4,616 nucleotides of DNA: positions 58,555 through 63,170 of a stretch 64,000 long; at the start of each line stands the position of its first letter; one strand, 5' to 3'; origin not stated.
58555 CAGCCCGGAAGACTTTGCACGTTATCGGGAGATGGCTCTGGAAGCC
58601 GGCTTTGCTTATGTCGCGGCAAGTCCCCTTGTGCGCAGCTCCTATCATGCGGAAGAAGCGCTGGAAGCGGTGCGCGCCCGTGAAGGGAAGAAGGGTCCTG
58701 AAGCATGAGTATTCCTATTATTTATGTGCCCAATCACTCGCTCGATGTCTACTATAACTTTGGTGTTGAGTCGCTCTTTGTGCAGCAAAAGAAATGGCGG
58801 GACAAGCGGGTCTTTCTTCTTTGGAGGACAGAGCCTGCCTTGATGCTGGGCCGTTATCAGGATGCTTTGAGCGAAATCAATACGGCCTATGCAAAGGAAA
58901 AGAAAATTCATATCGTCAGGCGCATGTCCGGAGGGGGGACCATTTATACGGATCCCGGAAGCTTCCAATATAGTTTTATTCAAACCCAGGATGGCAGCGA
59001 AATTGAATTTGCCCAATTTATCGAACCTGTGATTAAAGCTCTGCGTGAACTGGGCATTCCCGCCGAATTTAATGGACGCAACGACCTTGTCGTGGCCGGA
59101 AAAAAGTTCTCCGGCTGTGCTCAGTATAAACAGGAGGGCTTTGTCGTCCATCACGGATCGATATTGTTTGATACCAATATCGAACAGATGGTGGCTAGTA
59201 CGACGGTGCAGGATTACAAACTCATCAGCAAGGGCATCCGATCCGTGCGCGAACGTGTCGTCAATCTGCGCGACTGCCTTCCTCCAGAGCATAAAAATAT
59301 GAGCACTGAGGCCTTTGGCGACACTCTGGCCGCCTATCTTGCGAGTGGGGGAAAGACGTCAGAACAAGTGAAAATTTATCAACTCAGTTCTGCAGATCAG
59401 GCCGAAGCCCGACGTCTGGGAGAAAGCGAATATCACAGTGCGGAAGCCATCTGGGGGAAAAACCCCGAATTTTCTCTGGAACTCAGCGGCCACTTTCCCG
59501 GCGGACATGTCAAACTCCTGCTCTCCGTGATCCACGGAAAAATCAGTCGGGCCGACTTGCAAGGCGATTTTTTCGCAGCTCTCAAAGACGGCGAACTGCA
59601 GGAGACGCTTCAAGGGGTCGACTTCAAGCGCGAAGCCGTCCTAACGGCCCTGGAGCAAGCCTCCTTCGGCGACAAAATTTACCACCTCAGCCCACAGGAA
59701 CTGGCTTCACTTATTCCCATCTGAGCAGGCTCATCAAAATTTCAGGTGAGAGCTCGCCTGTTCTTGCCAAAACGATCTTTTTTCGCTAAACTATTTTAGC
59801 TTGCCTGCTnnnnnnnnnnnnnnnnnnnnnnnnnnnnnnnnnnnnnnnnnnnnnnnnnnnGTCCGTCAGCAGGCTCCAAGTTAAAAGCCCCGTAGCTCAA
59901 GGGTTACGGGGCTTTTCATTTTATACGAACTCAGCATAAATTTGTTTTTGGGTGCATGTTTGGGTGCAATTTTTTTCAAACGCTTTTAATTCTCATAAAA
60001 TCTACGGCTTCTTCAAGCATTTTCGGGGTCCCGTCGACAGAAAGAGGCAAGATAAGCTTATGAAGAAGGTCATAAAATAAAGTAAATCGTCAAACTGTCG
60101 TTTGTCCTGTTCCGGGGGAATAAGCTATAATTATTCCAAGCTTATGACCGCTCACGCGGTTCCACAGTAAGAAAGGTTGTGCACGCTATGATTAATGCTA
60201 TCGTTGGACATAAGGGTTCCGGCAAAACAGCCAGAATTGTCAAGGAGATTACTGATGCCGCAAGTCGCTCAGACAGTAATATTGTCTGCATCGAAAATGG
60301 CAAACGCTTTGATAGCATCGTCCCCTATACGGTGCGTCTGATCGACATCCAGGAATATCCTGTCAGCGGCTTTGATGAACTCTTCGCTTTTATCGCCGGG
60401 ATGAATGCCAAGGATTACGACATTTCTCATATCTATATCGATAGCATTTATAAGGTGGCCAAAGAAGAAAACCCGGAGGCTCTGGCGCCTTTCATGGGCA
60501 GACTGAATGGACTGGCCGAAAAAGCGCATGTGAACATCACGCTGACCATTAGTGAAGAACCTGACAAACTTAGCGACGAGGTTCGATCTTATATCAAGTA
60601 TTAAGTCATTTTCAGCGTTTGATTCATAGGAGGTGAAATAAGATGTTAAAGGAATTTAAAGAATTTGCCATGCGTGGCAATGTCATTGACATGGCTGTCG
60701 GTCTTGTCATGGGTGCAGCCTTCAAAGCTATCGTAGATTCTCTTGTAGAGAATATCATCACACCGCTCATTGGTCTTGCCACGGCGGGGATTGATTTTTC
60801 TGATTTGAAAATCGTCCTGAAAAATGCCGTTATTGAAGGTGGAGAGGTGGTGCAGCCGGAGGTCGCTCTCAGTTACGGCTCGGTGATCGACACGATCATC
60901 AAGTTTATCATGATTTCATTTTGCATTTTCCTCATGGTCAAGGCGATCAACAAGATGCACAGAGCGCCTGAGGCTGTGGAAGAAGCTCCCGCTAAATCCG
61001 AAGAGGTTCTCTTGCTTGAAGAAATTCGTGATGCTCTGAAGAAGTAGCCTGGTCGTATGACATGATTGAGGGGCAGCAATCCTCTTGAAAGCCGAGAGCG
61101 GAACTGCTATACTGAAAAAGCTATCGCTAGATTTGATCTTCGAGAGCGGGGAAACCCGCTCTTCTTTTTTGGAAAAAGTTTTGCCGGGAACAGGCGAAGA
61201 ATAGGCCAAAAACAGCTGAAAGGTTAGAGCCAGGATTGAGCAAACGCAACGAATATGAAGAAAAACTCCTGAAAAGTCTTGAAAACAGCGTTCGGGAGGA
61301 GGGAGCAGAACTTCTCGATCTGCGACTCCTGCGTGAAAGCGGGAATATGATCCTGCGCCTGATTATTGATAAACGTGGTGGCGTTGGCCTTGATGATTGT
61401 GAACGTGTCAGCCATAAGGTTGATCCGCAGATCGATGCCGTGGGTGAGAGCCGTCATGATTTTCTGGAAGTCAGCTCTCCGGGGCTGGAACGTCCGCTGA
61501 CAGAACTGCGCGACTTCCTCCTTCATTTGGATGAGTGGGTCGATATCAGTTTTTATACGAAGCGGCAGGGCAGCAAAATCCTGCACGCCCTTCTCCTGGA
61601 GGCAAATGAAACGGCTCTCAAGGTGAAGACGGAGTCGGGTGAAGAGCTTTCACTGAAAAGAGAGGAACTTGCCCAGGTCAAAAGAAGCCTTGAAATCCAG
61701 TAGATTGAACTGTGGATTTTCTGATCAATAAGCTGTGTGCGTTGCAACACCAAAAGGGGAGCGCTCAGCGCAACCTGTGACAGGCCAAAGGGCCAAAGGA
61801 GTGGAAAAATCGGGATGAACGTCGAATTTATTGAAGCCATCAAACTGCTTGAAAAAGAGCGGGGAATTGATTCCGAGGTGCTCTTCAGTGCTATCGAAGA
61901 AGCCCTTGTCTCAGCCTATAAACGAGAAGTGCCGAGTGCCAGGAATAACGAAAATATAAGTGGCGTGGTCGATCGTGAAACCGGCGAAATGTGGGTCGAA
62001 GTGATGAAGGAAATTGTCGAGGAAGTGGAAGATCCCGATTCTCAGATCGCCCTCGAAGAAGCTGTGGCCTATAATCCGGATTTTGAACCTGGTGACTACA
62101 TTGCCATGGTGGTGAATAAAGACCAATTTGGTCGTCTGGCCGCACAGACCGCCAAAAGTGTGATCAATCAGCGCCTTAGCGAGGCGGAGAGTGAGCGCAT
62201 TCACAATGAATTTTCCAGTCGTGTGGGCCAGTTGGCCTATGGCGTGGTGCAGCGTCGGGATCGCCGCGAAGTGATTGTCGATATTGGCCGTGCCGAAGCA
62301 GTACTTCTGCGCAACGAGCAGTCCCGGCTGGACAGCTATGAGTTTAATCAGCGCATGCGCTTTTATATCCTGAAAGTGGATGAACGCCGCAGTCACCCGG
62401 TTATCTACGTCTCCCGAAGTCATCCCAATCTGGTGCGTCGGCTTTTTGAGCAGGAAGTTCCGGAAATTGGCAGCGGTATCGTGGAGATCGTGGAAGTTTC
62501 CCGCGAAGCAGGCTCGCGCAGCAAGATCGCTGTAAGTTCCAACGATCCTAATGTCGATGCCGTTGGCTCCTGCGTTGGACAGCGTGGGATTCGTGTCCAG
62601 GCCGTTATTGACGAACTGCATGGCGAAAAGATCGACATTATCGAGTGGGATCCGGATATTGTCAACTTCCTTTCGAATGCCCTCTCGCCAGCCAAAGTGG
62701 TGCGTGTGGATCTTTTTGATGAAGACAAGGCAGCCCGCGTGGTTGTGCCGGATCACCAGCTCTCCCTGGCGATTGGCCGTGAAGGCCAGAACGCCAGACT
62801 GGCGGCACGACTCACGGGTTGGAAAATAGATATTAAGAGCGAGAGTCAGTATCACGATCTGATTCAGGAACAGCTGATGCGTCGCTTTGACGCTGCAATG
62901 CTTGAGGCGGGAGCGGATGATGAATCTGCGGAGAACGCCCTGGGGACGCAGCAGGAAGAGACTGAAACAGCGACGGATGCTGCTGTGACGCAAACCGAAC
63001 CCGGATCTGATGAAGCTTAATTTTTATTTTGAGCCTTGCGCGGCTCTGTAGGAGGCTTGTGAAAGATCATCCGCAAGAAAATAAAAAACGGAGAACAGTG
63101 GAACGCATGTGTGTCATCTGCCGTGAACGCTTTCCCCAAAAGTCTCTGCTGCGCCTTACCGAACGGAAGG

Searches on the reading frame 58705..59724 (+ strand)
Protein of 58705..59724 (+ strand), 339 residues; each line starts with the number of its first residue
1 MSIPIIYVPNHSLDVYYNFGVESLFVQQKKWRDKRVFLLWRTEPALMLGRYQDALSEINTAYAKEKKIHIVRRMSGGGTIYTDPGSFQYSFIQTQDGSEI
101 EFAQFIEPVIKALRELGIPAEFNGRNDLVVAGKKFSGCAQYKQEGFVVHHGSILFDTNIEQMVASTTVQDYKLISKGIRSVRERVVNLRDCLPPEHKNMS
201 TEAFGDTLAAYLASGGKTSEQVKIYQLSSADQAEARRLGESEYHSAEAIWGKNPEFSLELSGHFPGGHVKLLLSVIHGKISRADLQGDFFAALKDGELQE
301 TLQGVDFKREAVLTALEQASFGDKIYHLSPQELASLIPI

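Call 98: search_protein_families(library=pfam, proteins=[window:58705-59724:+], max_evalue=0.00001)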
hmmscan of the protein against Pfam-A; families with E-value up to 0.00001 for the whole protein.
window:58705-59724:+ (339 aa): 3 families
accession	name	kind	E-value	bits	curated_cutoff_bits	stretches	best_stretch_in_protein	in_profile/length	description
PF21948.1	LplA-B_cat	-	3.9e-54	184.1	27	1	14-212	1-199/200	Lipoyl protein ligase A/B catalytic domain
PF10437.14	Lip_prot_lig_C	-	5.1e-16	58.8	24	1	253-337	1-85/85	Bacterial lipoate protein ligase C-terminus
PF03099.24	BPL_LplA_LipB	-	1.4e-09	38.4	21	1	56-158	14-133/133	Biotin/lipoate A/B protein ligase family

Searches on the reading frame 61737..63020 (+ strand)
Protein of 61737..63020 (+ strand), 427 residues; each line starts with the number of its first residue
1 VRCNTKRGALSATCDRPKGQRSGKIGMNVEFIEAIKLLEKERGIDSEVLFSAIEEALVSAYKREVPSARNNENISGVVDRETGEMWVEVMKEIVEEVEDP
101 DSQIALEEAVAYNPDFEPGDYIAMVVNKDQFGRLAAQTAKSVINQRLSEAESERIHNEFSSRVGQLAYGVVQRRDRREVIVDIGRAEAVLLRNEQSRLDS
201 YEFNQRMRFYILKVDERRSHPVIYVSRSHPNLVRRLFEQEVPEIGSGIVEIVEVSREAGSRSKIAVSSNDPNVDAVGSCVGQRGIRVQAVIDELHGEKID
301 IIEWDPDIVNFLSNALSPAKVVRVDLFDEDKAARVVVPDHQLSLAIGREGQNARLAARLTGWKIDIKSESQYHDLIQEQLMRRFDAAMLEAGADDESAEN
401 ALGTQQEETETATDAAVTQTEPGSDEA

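Call 98: search_protein_families(library=pfam, proteins=[window:61737-63020:+], max_evalue=0.00001)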
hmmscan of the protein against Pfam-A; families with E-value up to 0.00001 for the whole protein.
window:61737-63020:+ (427 aa): 2 families
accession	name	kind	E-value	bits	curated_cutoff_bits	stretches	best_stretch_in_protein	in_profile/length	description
PF08529.16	NusA_N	-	1.9e-35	122.1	23.8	1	30-152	1-118/119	NusA N-terminal domain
PF13184.12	KH_5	-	1.3e-28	99.4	27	1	258-325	1-68/69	NusA-like KH domain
